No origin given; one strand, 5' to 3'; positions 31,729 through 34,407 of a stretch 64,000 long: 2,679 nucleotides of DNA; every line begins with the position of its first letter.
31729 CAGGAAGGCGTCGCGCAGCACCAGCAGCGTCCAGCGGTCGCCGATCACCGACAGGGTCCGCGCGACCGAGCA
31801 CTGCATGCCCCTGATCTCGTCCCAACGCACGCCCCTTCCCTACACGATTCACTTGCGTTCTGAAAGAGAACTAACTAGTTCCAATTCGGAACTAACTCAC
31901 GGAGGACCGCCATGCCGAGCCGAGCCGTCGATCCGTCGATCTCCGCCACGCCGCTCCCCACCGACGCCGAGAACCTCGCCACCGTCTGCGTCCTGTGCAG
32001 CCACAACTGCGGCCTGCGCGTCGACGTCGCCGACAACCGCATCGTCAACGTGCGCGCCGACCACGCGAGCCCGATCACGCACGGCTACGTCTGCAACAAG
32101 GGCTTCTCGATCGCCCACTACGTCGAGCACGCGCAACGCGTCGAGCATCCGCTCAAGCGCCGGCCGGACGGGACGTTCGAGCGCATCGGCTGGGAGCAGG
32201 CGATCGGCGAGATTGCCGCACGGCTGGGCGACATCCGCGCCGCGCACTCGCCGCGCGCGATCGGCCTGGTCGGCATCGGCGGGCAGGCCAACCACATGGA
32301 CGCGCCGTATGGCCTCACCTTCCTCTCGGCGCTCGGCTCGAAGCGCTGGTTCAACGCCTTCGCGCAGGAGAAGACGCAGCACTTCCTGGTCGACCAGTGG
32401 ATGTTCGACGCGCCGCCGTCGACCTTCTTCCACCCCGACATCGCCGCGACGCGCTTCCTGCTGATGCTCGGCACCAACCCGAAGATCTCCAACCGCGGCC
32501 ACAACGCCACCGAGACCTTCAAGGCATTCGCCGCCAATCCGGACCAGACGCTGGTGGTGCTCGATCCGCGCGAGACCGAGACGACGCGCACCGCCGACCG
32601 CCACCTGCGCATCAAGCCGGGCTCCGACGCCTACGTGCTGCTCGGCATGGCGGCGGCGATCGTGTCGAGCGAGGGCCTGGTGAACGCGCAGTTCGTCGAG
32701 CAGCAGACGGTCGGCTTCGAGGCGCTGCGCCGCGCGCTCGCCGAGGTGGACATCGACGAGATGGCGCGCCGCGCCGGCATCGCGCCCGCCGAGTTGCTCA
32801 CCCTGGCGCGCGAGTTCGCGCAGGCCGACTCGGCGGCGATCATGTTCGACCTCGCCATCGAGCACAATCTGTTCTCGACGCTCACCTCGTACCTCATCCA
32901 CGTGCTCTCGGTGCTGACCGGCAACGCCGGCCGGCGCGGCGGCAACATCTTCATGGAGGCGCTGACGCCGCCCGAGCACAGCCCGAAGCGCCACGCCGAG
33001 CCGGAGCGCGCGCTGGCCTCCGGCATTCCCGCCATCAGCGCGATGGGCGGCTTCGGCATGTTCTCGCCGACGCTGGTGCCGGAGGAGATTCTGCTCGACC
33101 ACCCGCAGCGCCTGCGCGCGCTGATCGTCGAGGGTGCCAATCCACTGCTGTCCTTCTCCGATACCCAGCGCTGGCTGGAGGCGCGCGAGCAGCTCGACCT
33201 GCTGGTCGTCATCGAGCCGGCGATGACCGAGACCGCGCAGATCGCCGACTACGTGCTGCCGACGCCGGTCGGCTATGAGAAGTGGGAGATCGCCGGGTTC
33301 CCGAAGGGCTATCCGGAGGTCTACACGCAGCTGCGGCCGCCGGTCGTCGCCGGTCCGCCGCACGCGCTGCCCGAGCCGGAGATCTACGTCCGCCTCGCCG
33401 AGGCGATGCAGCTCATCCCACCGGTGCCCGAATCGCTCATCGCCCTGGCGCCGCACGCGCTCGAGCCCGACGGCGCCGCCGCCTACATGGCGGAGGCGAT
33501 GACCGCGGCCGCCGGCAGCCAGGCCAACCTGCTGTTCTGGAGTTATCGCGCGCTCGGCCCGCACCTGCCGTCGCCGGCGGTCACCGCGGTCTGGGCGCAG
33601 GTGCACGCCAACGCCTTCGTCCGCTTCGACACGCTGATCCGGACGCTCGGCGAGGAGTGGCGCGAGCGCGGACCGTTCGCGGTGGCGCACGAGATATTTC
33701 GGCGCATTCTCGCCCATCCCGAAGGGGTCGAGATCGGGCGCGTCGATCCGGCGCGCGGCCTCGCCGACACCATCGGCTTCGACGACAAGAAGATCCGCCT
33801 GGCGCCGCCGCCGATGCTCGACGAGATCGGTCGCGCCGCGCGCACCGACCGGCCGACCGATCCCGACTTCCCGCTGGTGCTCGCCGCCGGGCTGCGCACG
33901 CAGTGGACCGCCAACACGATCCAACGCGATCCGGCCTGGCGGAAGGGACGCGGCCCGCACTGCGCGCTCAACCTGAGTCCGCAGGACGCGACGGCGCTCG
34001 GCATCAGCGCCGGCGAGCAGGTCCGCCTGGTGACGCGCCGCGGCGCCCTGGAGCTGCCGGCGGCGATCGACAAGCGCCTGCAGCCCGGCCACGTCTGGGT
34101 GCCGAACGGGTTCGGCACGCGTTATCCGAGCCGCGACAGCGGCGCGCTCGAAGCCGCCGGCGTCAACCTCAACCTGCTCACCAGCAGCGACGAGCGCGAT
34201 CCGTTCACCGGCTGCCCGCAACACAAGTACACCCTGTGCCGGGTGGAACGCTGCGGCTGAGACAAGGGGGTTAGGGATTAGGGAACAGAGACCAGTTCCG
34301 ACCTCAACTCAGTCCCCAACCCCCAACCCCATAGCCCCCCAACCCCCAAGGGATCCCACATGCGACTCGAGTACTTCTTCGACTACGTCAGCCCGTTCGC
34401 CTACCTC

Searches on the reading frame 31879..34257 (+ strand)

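Call 61: search_protein_families(library=pfam, proteins=[window:31879-34257:+], max_evalue=0.00001)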
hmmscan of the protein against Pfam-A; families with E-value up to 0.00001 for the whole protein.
window:31879-34257:+ (793 aa): 3 families
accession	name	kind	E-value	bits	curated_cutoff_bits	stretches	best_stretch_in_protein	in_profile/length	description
PF00384.28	Molybdopterin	-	4.8e-29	101.9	24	1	87-471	1-319/353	Molybdopterin oxidoreductase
PF01568.27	Molydop_binding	-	2.1e-19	70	26.8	1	673-785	7-109/110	Molydopterin dinucleotide binding domain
PF04879.21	Molybdop_Fe4S4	-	8.6e-13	48.5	22.7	1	34-83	5-54/55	Molybdopterin oxidoreductase Fe4S4 domain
